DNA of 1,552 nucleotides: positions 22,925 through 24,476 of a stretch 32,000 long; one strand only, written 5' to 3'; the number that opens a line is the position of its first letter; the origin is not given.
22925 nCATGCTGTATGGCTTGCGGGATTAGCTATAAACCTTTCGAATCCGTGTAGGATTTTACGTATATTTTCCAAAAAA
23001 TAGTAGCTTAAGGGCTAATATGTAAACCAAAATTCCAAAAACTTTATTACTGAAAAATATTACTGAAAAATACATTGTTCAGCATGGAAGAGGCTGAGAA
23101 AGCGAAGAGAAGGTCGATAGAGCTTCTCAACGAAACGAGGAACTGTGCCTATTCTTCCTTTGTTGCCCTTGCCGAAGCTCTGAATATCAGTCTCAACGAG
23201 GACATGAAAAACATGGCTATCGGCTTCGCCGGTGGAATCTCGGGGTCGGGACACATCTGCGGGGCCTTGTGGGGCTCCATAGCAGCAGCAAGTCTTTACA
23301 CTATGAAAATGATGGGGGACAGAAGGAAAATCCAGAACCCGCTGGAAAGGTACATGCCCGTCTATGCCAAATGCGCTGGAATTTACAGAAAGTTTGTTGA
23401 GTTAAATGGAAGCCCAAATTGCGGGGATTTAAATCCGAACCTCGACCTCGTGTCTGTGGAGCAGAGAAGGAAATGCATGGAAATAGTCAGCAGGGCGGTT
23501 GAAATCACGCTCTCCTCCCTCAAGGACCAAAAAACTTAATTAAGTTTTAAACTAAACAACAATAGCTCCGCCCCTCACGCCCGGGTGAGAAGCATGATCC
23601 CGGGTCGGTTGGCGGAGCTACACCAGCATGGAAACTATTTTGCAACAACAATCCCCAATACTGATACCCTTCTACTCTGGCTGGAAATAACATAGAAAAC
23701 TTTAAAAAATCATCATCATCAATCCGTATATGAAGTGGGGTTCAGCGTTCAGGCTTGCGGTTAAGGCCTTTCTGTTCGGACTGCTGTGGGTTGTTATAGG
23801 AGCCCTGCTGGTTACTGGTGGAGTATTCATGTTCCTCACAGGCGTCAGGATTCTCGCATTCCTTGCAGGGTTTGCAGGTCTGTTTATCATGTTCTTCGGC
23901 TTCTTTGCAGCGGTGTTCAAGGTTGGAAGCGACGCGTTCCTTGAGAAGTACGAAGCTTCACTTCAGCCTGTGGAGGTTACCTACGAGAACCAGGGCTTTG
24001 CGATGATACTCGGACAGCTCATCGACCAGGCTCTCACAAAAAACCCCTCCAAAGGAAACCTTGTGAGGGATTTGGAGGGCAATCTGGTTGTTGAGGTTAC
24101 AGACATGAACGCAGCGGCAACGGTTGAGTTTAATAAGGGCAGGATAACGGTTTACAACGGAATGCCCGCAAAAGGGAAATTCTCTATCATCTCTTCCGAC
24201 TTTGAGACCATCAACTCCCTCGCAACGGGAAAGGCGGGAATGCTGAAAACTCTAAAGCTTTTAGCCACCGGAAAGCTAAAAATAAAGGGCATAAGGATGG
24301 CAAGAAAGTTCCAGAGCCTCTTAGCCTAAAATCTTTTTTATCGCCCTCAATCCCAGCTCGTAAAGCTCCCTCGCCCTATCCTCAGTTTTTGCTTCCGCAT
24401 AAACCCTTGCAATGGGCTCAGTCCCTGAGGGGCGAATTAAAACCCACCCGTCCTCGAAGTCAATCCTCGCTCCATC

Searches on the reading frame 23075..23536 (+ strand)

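Call 107: search_protein_families(library=pfam, proteins=[window:23075-23536:+], max_evalue=0.001)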
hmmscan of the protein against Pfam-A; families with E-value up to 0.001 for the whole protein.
window:23075-23536:+ (154 aa): 1 family
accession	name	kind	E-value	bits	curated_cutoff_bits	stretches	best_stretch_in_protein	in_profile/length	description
PF09719.15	C_GCAxxG_C_C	-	8.3e-19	68.3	27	1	23-145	2-115/118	Putative redox-active protein (C_GCAxxG_C_C)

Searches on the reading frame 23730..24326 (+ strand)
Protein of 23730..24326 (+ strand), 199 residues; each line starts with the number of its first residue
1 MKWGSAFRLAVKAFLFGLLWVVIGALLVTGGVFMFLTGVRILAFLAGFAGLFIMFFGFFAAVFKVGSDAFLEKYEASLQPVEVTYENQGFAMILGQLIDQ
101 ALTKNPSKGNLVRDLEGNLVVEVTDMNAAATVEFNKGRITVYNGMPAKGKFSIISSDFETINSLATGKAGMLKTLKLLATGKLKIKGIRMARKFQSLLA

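Call 107: search_protein_families(library=pfam, proteins=[window:23730-24326:+], max_evalue=0.001)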
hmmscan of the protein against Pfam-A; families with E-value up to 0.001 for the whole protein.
window:23730-24326:+ (199 aa): 1 family
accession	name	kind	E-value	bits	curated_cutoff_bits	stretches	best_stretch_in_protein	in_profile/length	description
PF02036.22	SCP2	-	2.4e-12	47.5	21.3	1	99-198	2-100/101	SCP-2 sterol transfer family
